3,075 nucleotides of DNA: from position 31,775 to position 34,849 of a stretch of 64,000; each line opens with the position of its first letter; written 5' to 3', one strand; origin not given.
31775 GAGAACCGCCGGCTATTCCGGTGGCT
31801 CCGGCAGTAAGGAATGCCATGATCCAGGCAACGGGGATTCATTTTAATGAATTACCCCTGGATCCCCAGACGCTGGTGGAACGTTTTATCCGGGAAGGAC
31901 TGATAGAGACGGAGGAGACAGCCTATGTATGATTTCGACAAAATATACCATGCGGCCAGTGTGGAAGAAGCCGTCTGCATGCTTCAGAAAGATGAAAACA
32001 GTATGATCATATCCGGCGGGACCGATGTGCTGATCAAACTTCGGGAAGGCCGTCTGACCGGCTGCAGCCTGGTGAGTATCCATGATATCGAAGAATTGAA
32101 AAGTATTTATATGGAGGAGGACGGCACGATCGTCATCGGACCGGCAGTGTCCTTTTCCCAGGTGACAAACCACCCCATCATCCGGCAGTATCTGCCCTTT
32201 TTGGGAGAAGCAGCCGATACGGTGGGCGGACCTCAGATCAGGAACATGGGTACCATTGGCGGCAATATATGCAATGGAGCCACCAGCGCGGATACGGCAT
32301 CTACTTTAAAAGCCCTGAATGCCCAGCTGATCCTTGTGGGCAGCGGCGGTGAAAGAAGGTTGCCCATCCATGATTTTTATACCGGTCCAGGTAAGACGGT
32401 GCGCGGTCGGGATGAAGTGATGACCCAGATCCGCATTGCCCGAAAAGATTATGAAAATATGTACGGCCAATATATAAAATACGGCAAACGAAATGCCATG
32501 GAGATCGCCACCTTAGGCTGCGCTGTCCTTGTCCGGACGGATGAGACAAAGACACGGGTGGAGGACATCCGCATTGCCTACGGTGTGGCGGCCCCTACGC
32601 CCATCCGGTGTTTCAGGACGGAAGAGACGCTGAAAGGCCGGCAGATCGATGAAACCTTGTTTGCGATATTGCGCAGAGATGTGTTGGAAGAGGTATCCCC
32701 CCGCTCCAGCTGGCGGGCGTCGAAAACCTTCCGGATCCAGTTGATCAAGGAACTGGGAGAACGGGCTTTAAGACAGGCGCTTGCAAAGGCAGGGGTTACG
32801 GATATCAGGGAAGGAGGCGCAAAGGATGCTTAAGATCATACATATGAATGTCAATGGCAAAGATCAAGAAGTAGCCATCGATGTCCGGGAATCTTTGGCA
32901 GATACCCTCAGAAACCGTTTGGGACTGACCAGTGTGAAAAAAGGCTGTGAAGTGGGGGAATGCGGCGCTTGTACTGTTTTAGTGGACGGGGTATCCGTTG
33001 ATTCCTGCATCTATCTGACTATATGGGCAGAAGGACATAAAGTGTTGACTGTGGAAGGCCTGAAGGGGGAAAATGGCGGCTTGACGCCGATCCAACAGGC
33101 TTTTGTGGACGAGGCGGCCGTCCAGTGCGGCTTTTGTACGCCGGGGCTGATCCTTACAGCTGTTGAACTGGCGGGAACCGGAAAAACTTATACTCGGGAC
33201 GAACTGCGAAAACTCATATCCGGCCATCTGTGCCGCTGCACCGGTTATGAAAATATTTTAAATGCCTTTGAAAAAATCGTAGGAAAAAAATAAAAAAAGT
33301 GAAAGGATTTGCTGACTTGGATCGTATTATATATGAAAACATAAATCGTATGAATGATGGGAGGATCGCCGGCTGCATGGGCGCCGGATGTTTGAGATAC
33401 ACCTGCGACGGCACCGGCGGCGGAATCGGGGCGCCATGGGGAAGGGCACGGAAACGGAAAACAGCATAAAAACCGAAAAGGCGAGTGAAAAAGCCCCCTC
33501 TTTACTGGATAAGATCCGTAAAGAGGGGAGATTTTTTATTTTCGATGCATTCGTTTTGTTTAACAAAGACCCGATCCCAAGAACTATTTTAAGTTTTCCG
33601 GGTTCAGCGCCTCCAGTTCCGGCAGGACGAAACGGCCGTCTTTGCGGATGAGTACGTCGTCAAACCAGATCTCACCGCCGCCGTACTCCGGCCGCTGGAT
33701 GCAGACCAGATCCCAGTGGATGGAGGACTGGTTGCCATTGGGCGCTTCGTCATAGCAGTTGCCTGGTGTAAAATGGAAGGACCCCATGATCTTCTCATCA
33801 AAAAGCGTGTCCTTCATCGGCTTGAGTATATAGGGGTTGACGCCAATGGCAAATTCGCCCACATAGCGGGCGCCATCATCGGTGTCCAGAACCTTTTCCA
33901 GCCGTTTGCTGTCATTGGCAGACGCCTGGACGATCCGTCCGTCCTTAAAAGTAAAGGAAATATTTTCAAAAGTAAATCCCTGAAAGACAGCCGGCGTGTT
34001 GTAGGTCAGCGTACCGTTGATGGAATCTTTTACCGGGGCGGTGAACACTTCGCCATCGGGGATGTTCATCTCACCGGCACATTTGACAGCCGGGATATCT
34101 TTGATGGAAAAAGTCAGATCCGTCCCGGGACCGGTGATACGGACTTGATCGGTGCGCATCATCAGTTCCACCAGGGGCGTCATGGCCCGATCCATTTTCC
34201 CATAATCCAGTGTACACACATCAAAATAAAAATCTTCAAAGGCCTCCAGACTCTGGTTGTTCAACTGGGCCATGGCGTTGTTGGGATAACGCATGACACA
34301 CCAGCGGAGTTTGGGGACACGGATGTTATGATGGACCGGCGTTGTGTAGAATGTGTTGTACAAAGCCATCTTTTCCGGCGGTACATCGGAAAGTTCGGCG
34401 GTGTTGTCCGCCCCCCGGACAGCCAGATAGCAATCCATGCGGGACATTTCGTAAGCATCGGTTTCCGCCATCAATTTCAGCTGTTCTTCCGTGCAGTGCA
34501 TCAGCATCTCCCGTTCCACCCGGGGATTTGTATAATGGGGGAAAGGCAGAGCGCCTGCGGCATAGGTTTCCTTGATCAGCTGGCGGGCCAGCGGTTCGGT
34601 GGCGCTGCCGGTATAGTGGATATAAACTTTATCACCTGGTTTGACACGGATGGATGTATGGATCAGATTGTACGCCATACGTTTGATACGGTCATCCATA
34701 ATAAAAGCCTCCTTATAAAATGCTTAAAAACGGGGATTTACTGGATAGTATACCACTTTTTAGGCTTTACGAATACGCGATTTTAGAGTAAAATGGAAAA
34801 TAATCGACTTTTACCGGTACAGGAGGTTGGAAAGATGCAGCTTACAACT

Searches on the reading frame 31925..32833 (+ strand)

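Call 15: search_protein_families(library=pfam, proteins=[window:31925-32833:+], max_evalue=0.00001)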
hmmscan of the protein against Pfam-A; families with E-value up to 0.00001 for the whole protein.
window:31925-32833:+ (302 aa): 2 families
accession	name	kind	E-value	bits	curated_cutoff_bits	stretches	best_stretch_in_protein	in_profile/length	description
PF00941.27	FAD_binding_5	-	2e-44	151.9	27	1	7-171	5-167/170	FAD binding domain in molybdopterin dehydrogenase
PF03450.22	CO_deh_flav_C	-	8.2e-23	80.9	25.5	1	183-285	2-102/102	CO dehydrogenase flavoprotein C-terminal domain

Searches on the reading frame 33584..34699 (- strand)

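Call 5: search_protein_families(library=pfam, proteins=[window:33584-34699:-], max_evalue=0.01)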
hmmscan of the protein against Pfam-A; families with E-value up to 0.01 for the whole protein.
window:33584-34699:- (371 aa): 1 family
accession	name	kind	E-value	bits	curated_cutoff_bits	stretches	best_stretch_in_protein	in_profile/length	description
PF02073.20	Peptidase_M29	-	4.3e-57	194.2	27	1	2-335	2-384/406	Thermophilic metalloprotease (M29)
